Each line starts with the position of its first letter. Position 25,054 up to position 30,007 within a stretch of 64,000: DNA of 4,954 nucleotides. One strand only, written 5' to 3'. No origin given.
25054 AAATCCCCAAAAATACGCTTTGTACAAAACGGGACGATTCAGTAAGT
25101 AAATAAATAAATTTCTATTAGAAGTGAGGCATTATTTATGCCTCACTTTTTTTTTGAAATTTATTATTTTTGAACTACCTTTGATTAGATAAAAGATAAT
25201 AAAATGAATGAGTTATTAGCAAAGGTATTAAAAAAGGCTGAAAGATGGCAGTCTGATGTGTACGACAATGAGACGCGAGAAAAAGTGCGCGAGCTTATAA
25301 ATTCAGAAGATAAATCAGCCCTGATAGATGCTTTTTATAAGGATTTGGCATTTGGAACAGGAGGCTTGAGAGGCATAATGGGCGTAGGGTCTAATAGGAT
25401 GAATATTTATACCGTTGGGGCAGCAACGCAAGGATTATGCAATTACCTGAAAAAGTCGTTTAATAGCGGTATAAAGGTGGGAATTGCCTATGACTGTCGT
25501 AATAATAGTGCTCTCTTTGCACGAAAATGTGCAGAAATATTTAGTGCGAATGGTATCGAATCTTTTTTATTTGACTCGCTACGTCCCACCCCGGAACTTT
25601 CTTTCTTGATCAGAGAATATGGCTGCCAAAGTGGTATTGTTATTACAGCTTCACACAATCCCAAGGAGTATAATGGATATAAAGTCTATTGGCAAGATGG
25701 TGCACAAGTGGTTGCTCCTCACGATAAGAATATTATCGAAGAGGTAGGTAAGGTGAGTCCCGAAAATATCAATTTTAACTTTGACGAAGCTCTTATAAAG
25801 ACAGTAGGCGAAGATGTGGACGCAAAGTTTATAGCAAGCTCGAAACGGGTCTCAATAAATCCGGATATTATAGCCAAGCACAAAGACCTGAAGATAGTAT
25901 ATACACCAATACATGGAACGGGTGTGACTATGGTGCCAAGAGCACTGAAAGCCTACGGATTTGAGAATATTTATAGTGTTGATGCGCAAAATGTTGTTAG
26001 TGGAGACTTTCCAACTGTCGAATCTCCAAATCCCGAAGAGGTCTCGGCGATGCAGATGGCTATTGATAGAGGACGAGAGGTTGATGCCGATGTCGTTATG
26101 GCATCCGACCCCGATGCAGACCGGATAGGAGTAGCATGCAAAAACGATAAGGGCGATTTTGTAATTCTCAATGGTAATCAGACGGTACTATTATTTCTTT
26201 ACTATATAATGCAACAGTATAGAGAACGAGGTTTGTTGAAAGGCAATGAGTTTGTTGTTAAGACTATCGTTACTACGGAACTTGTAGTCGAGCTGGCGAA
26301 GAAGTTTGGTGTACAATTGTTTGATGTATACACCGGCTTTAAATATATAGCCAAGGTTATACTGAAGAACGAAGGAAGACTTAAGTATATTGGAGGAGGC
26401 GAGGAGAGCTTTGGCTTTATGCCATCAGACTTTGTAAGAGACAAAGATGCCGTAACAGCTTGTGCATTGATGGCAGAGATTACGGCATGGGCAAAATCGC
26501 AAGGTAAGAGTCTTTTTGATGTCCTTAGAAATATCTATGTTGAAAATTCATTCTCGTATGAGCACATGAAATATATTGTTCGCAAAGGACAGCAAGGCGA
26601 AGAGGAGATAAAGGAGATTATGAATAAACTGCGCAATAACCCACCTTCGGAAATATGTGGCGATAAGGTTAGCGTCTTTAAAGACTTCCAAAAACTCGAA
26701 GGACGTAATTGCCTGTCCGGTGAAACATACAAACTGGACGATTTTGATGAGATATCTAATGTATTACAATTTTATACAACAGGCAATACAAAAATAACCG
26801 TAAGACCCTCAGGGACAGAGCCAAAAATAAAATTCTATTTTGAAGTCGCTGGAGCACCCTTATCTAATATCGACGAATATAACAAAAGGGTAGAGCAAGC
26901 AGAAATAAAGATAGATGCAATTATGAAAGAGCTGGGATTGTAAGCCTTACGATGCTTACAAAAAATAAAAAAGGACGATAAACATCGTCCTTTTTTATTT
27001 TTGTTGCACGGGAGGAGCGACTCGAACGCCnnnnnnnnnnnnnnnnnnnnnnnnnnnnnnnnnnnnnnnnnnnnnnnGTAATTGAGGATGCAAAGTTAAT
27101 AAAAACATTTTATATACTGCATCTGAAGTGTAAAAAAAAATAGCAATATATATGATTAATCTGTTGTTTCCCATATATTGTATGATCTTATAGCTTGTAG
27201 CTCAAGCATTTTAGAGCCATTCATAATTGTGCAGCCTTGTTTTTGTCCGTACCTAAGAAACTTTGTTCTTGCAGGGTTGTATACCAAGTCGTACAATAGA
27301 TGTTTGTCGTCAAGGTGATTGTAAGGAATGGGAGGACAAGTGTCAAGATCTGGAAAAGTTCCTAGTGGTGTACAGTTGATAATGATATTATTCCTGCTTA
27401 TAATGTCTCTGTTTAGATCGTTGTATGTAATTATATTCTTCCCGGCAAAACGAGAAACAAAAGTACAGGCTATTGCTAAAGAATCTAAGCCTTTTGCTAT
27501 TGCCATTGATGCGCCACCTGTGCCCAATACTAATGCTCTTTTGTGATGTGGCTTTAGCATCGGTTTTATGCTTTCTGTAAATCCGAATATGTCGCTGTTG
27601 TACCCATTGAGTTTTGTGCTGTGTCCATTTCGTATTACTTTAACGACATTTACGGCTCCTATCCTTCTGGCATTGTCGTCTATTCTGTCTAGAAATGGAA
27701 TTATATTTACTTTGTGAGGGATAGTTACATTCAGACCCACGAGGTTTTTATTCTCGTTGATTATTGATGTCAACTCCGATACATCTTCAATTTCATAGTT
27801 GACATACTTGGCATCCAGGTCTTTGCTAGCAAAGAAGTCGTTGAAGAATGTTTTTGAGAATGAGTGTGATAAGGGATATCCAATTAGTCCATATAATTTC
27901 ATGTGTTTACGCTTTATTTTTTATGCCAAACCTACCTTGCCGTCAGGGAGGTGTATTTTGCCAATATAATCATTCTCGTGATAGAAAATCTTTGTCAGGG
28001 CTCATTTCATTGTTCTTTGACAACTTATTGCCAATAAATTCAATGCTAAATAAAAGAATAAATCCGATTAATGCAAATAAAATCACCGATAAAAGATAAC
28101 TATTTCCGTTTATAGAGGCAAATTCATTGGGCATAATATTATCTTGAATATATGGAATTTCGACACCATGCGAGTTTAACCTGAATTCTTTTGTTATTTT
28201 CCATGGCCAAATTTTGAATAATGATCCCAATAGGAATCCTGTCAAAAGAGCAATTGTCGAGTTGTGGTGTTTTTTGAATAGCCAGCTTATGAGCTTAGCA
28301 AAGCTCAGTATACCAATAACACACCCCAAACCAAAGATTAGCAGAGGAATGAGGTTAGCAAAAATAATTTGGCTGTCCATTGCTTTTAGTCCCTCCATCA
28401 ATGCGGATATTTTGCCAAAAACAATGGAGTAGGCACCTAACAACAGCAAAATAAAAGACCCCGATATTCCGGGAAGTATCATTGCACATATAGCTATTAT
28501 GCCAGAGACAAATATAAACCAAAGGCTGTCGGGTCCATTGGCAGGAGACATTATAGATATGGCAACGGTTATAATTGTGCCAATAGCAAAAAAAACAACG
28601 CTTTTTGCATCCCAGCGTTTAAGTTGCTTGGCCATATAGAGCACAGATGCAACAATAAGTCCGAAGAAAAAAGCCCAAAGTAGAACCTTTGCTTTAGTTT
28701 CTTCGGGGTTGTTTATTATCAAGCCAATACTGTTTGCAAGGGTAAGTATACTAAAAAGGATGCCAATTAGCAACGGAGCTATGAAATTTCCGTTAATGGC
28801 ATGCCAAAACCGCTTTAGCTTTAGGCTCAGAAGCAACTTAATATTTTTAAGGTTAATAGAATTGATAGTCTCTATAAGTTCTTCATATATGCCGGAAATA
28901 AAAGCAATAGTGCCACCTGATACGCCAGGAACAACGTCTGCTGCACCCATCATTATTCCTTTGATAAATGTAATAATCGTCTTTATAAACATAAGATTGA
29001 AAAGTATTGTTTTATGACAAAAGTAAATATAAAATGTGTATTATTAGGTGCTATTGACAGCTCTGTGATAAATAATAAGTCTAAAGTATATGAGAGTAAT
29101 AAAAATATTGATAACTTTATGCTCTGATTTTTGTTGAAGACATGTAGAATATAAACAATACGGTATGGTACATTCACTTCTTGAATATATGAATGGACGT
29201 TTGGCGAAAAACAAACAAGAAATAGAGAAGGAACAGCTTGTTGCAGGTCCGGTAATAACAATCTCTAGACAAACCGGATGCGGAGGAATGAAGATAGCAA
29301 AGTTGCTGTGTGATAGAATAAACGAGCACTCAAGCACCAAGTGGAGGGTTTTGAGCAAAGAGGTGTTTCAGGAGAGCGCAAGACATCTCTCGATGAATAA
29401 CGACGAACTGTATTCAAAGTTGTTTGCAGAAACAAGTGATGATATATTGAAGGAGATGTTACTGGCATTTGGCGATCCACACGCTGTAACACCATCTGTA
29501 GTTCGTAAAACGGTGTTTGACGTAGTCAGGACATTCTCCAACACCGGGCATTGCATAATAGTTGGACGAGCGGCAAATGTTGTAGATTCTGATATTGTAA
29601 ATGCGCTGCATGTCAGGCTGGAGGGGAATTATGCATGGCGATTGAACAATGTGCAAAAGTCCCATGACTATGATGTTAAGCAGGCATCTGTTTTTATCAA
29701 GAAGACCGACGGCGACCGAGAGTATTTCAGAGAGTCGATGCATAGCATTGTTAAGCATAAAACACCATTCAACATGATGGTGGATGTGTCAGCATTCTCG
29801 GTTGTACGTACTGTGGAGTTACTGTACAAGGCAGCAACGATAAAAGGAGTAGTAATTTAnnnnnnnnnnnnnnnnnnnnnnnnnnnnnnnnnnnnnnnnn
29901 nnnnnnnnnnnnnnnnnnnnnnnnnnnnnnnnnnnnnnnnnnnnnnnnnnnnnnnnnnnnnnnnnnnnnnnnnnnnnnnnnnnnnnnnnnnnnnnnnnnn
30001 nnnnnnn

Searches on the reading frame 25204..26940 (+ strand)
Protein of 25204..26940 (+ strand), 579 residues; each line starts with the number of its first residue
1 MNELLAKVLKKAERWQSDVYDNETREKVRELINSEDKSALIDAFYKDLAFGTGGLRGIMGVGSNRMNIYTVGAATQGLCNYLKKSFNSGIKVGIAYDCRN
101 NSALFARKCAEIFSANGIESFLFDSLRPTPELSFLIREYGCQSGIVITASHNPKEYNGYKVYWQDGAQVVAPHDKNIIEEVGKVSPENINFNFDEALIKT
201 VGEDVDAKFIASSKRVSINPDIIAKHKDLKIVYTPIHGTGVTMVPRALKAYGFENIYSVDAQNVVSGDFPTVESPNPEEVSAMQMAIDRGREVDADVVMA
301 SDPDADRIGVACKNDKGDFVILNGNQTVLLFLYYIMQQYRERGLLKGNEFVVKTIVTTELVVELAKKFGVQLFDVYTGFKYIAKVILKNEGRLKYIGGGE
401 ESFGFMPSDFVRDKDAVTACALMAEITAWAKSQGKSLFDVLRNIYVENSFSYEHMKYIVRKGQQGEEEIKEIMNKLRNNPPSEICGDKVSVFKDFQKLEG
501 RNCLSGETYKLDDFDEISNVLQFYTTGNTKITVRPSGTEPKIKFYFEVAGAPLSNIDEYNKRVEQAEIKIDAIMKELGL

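Call 13: search_protein_families(library=pfam, proteins=[window:25204-26940:+], max_evalue=0.01)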
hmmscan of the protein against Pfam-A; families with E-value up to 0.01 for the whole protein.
window:25204-26940:+ (579 aa): 4 families
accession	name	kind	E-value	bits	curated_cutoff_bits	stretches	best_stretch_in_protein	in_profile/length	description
PF02878.22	PGM_PMM_I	-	8.5e-40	136.1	22.5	1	49-183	3-133/138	Phosphoglucomutase/phosphomannomutase, alpha/beta/alpha domain I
PF02879.22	PGM_PMM_II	-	9.2e-22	78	29.3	1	224-313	16-101/103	Phosphoglucomutase/phosphomannomutase, alpha/beta/alpha domain II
PF02880.22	PGM_PMM_III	-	2.9e-20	73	20.7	1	323-444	1-111/115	Phosphoglucomutase/phosphomannomutase, alpha/beta/alpha domain III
PF00408.26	PGM_PMM_IV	-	3.2e-05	24.3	23.1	1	524-549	28-53/68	Phosphoglucomutase/phosphomannomutase, C-terminal domain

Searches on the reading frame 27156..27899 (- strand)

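Call 13: search_protein_families(library=pfam, proteins=[window:27156-27899:-], max_evalue=0.01)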
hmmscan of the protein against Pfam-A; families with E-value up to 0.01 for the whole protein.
window:27156-27899:- (247 aa): 1 family
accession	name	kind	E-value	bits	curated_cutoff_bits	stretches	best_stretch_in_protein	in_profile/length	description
PF08501.16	Shikimate_dh_N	-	6.2e-23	81.3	27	1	5-86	1-83/83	Shikimate dehydrogenase substrate binding domain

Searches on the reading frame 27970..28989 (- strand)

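Call 13: search_protein_families(library=pfam, proteins=[window:27970-28989:-], max_evalue=0.01)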
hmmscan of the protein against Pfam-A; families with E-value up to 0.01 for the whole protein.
window:27970-28989:- (339 aa): 1 family
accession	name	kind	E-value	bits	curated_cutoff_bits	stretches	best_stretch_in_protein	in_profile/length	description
PF04018.18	VCA0040-like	-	1.1e-87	294.1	26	1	14-276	1-244/246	Undecaprenyl phosphate translocase-like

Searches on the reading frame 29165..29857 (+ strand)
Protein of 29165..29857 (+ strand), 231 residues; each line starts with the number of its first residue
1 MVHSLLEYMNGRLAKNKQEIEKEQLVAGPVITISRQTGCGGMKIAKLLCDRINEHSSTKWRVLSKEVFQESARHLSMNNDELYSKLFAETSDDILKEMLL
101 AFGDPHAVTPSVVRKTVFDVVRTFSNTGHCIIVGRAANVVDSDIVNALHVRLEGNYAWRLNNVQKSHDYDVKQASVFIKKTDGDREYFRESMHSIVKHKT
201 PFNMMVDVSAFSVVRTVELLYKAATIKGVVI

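Call 54: search_protein_families(library=pfam, proteins=[window:29165-29857:+], max_evalue=0.001)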
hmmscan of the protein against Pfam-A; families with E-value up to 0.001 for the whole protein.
window:29165-29857:+ (231 aa): 1 family
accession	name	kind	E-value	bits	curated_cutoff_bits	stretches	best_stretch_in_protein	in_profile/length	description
PF13189.12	Cytidylate_kin2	-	2.7e-23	83.5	28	1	30-209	1-175/176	Cytidylate kinase-like family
